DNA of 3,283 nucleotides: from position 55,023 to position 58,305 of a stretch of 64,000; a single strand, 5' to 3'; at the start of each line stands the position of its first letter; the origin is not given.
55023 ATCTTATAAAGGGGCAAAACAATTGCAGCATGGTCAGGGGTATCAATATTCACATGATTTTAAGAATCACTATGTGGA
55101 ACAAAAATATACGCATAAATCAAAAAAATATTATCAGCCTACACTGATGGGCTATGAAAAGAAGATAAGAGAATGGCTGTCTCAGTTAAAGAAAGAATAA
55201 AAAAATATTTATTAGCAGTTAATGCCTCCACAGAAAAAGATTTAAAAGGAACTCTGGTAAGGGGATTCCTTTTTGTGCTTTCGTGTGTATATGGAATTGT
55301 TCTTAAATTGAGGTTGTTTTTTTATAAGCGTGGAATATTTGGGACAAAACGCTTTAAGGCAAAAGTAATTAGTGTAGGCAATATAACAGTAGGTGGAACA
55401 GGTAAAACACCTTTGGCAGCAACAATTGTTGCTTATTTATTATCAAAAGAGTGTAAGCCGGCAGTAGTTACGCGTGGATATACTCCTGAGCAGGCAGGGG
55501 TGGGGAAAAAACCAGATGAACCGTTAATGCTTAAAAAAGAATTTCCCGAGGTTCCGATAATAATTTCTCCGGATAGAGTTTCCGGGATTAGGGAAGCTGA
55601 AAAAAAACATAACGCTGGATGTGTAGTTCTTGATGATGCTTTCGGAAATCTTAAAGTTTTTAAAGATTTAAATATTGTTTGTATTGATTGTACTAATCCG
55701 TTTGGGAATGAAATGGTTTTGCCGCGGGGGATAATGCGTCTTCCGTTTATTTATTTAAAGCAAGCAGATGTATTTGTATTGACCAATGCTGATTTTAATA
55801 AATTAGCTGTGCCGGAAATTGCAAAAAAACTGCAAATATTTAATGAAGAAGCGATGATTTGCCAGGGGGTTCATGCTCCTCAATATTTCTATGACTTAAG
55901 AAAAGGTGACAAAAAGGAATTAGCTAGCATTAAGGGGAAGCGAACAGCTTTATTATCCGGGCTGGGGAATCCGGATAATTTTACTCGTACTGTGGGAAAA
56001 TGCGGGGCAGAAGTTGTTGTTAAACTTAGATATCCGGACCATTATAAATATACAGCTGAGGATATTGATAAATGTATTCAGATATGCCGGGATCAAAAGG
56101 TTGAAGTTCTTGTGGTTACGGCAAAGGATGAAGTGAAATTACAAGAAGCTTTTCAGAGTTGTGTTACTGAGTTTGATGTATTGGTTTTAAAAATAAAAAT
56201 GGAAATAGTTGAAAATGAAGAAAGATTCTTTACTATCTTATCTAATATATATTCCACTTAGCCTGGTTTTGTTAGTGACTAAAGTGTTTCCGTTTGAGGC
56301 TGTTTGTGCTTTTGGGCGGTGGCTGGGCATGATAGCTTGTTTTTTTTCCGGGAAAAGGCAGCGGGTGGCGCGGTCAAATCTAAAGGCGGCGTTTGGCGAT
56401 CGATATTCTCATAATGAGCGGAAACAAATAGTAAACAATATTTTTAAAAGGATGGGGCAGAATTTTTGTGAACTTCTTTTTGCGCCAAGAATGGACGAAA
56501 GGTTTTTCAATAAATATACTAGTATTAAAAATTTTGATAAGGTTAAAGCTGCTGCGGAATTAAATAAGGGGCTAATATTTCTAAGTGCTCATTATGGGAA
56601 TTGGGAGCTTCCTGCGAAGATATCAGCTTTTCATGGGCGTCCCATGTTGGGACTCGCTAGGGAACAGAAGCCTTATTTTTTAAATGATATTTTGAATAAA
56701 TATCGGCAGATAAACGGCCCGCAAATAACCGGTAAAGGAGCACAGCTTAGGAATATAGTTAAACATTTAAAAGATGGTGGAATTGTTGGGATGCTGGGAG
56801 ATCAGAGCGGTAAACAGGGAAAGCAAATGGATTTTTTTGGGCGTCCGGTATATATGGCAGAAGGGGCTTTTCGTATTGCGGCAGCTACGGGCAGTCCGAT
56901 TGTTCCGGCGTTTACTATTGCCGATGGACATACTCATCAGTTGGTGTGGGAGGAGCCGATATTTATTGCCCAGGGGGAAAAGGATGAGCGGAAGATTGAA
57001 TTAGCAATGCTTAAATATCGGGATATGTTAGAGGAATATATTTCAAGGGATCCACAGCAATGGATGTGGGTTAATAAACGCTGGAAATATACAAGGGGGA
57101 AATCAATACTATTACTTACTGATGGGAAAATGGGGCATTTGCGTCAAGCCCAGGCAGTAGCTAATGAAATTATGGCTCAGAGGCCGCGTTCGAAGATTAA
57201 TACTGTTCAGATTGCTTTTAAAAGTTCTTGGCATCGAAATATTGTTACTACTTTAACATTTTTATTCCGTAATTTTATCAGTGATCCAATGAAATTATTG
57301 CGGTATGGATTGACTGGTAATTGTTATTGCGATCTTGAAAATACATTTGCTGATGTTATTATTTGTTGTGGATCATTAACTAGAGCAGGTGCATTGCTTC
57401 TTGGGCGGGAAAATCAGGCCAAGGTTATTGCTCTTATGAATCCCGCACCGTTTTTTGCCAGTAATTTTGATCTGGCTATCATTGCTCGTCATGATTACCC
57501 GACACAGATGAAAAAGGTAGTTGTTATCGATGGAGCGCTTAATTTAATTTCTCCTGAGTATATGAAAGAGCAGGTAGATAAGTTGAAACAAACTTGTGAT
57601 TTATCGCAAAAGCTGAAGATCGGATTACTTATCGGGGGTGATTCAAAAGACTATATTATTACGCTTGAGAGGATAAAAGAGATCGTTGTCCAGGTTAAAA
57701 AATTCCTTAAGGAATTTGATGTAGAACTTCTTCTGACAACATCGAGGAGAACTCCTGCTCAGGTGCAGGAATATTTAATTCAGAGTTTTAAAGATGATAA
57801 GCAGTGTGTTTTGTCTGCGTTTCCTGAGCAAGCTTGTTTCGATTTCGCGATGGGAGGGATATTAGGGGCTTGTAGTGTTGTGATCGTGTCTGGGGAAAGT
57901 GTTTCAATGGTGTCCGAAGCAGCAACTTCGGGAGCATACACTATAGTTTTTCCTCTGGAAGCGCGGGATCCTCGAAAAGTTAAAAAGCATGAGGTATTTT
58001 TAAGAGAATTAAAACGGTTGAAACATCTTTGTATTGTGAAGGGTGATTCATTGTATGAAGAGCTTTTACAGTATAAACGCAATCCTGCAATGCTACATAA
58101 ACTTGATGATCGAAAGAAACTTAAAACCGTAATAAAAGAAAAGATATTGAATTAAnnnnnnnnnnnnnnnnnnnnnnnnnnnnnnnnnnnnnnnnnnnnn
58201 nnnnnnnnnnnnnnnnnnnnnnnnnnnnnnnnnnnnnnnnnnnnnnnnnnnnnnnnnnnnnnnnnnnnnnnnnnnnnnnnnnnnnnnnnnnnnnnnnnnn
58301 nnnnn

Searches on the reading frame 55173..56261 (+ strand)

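Call 59: search_protein_families(library=pfam, proteins=[window:55173-56261:+], max_evalue=0.00001)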
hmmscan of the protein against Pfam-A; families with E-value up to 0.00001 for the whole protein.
window:55173-56261:+ (362 aa): 1 family
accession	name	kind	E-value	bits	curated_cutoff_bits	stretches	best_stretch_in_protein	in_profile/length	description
PF02606.20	LpxK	-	8.1e-74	249.1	27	1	32-358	4-325/328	Tetraacyldisaccharide-1-P 4'-kinase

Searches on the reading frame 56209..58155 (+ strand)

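Call 59: search_protein_families(library=pfam, proteins=[window:56209-58155:+], max_evalue=0.00001)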
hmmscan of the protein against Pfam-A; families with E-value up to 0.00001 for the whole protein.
window:56209-58155:+ (648 aa): 2 families
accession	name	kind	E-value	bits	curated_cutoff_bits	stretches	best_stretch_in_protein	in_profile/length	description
PF03279.18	Lip_A_acyltrans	-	6.8e-46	157.2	22.3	1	10-293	9-294/295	Bacterial lipid A biosynthesis acyltransferase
PF06258.17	Mito_fiss_Elm1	-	1.7e-43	149.3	27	1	309-606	2-274/304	Mitochondrial fission ELM1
